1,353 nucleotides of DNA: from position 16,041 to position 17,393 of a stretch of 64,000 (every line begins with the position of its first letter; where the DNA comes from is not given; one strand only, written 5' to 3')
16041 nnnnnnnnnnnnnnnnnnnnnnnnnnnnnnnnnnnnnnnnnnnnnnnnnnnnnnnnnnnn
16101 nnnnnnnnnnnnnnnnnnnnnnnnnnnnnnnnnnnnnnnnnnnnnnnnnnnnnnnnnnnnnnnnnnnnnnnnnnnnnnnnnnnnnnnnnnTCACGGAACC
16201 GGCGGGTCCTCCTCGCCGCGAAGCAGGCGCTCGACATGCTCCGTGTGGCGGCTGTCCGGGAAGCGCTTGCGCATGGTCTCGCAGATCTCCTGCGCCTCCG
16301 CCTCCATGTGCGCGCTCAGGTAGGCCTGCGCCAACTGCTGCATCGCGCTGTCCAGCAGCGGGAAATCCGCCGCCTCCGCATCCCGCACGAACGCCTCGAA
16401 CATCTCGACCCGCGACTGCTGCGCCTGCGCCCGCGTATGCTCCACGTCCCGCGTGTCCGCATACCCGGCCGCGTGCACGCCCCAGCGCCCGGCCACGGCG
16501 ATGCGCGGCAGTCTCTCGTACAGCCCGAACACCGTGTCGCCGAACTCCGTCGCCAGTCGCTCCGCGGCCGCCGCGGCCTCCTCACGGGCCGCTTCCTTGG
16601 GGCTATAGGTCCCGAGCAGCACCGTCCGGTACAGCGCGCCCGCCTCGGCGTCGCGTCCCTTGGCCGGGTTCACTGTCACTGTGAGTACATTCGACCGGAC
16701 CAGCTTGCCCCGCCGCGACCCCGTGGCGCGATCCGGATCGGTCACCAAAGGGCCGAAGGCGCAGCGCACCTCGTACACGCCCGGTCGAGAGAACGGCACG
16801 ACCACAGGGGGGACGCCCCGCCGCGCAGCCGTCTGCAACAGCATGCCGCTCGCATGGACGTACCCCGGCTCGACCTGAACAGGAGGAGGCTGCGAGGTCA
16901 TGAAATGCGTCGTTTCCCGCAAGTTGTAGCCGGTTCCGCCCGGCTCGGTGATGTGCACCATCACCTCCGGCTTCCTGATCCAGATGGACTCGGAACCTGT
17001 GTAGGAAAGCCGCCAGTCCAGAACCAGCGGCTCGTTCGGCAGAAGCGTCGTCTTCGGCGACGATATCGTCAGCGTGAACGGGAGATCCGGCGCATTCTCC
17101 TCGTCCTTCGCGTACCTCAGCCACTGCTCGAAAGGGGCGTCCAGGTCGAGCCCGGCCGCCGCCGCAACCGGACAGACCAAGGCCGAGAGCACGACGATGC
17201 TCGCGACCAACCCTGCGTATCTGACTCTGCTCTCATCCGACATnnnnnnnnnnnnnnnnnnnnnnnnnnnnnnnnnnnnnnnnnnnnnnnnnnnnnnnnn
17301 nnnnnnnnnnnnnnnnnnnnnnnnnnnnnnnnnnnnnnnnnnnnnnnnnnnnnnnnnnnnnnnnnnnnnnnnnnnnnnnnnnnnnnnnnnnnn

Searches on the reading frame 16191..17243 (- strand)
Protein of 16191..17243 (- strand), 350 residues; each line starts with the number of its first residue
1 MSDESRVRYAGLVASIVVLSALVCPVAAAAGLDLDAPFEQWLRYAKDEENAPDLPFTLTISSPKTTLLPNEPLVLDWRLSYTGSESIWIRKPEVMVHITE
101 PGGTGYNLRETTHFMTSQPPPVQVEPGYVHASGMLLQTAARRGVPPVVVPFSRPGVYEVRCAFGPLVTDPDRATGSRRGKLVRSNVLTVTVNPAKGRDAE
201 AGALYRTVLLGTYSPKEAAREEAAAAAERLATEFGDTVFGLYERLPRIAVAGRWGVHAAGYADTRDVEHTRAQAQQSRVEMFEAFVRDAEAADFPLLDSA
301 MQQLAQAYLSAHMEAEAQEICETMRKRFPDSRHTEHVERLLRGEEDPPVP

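Call 3: search_protein_families(library=pfam, proteins=[window:16191-17243:-], max_evalue=1)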
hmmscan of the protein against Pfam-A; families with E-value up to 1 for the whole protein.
window:16191-17243:- (350 aa): 2 families
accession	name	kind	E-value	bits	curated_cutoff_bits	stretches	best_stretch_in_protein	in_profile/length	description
PF13174.12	TPR_6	-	0.32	12.2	26.3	1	300-331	2-33/33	Tetratricopeptide repeat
PF13428.12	TPR_14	-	0.53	11.6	23.5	1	300-332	3-35/44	Tetratricopeptide repeat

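Call 4: search_protein_families(library=ncbifam, proteins=[window:16191-17243:-], max_evalue=1)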
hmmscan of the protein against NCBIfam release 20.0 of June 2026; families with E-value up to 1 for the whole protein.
window:16191-17243:- (350 aa): 0 families
